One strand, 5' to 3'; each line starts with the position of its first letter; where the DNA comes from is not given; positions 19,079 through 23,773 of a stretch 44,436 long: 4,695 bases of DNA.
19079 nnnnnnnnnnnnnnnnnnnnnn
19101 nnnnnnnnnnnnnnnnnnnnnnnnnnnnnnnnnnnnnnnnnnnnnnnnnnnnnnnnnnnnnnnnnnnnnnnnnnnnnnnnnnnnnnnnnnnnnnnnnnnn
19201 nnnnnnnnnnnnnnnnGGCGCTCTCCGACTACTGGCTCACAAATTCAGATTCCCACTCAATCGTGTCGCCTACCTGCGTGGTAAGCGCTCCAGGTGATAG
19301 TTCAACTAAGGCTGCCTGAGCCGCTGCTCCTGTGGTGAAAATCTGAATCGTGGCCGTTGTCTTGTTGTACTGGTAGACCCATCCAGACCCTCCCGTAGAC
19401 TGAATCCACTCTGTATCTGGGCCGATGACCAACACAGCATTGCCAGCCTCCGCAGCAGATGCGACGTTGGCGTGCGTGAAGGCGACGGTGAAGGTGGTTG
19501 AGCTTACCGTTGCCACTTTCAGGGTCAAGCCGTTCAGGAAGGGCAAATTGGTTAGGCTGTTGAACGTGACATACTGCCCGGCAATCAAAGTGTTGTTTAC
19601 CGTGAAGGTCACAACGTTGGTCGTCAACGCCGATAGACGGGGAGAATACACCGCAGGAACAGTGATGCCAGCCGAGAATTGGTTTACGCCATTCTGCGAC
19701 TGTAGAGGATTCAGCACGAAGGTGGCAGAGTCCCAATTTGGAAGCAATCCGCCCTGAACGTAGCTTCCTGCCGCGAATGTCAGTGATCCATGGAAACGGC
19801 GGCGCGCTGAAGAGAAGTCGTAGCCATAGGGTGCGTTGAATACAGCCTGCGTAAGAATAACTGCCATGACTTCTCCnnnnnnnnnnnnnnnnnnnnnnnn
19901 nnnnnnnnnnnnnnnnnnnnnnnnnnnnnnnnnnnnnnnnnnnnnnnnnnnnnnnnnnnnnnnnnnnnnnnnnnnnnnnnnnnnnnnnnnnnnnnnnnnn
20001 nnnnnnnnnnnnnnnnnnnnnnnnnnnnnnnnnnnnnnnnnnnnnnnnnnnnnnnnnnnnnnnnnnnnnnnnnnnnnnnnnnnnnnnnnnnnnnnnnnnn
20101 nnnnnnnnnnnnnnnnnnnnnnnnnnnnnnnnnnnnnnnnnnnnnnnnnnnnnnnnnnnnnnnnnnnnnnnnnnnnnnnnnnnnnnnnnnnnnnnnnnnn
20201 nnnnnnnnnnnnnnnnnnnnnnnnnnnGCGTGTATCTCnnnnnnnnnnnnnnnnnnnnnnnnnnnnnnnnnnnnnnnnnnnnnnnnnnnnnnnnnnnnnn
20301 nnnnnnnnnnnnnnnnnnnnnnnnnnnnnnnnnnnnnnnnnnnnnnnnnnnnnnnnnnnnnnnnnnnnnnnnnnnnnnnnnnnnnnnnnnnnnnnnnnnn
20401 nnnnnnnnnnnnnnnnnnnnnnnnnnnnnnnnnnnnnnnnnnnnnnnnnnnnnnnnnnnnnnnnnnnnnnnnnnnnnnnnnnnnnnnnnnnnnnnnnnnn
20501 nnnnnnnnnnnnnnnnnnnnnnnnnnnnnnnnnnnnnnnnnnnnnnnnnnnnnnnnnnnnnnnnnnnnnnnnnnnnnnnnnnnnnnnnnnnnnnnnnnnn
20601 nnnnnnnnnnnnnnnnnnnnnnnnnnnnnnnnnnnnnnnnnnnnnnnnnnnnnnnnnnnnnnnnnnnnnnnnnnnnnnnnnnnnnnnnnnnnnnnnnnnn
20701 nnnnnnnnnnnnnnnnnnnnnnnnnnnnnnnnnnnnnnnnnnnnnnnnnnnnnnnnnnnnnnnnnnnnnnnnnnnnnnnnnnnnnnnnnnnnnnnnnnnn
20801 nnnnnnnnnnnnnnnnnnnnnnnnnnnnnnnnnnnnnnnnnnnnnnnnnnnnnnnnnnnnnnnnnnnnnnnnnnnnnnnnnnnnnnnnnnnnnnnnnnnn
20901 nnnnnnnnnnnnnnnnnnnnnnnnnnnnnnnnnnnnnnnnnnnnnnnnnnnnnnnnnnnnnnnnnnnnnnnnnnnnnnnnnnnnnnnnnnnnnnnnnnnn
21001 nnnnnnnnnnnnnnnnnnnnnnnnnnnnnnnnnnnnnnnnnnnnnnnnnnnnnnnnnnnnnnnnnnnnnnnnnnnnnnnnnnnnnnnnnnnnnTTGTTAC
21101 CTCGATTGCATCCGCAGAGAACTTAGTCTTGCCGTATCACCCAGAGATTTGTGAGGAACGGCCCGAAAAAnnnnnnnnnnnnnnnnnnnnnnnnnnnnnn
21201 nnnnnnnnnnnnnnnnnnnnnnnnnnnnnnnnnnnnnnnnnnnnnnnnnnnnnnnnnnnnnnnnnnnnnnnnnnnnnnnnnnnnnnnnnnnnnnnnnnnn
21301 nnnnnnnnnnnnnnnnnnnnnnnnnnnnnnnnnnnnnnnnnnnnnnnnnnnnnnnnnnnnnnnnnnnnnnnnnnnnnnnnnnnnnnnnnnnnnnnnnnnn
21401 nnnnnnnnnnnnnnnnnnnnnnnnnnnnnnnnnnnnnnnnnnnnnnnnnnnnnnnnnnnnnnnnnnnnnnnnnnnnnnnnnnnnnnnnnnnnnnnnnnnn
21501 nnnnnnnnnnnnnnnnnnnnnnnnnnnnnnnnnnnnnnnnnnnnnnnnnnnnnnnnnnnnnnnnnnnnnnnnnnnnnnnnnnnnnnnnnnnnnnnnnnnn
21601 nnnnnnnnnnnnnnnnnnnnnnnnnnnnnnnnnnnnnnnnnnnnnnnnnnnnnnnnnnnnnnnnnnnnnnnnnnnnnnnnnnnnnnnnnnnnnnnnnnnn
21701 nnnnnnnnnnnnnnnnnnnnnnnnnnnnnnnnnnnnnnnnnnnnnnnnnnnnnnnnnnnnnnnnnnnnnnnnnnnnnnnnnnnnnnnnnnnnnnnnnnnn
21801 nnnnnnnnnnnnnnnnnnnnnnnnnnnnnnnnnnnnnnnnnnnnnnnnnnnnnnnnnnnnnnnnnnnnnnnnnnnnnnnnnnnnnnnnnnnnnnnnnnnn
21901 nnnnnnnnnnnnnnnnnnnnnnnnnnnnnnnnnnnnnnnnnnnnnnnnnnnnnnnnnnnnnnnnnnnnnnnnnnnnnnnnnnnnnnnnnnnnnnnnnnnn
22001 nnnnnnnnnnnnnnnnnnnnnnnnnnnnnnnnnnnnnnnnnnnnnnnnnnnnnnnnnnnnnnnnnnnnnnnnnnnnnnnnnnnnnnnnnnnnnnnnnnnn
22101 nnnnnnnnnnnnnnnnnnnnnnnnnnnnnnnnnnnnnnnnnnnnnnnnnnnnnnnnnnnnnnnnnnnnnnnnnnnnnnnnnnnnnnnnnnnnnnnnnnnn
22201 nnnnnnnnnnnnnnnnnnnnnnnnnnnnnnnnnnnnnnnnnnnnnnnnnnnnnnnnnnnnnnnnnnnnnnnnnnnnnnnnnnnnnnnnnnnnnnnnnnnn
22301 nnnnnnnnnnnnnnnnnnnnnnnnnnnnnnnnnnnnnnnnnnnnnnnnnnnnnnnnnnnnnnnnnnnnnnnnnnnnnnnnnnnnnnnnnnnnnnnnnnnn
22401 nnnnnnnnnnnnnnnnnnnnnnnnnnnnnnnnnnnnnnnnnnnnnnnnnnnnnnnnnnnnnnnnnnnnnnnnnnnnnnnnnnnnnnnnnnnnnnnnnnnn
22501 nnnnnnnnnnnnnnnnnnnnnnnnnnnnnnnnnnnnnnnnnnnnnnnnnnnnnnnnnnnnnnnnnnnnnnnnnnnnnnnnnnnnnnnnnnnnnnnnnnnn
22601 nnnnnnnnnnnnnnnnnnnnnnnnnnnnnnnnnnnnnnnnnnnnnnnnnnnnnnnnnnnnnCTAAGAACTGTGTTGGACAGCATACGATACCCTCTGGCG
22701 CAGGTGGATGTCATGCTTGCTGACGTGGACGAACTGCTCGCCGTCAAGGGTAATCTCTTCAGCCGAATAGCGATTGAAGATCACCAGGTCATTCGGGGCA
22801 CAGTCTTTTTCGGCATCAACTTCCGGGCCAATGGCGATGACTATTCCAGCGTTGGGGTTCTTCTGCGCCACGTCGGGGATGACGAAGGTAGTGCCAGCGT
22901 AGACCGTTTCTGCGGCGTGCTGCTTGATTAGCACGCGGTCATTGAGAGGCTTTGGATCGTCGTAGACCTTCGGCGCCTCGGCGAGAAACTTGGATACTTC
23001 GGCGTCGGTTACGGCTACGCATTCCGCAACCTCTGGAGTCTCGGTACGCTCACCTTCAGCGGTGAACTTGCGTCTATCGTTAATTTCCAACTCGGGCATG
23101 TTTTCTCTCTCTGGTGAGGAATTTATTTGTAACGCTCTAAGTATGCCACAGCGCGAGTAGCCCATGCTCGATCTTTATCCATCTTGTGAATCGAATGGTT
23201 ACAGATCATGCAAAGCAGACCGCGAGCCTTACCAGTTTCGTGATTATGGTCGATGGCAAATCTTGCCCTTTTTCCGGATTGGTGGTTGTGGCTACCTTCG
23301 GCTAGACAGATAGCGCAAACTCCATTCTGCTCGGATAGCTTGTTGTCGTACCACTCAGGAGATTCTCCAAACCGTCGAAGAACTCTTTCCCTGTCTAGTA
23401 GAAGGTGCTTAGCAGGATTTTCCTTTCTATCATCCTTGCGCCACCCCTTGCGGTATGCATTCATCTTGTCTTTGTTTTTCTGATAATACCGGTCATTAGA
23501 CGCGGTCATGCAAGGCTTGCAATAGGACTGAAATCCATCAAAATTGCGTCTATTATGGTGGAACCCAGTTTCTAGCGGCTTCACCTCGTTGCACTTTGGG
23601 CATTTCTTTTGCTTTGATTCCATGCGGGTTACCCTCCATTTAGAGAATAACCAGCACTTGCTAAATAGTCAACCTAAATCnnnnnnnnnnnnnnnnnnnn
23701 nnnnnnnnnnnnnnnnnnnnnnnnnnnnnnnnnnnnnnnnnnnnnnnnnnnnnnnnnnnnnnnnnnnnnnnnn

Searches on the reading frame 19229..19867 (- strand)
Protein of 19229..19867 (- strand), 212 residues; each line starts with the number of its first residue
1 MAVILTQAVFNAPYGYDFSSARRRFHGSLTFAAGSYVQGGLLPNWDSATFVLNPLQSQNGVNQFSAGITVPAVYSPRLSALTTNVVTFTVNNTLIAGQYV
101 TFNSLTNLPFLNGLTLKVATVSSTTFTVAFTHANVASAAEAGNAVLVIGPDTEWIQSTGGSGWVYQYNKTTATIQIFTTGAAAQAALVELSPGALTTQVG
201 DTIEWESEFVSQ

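Call 73: search_protein_families(library=pfam, max_evalue=0.001, proteins=[window:19229-19867:-])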
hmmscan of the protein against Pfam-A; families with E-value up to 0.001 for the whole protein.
window:19229-19867:- (212 aa): 1 family
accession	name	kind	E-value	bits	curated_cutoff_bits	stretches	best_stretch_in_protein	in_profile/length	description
PF16190.11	E1_FCCH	-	0.00081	19.8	29.5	0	85-131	5-54/70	Ubiquitin-activating enzyme E1 FCCH domain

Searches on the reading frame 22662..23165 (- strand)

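Call 73: search_protein_families(library=pfam, max_evalue=0.001, proteins=[window:22662-23165:-])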
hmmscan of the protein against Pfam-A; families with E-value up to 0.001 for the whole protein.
window:22662-23165:- (167 aa): 1 family
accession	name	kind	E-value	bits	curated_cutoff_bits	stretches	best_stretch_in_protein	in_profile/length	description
PF00166.26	Cpn10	-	4.8e-17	62.2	21.1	1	72-154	3-90/93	Chaperonin 10 Kd subunit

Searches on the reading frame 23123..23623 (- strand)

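Call 73: search_protein_families(library=pfam, max_evalue=0.001, proteins=[window:23123-23623:-])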
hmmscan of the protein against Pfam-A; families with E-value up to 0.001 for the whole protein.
window:23123-23623:- (166 aa): 1 family
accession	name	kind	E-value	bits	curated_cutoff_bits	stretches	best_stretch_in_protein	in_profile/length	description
PF02945.21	Endonuclease_7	-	1.1e-15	57.7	23.6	1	80-163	3-81/82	Recombination endonuclease VII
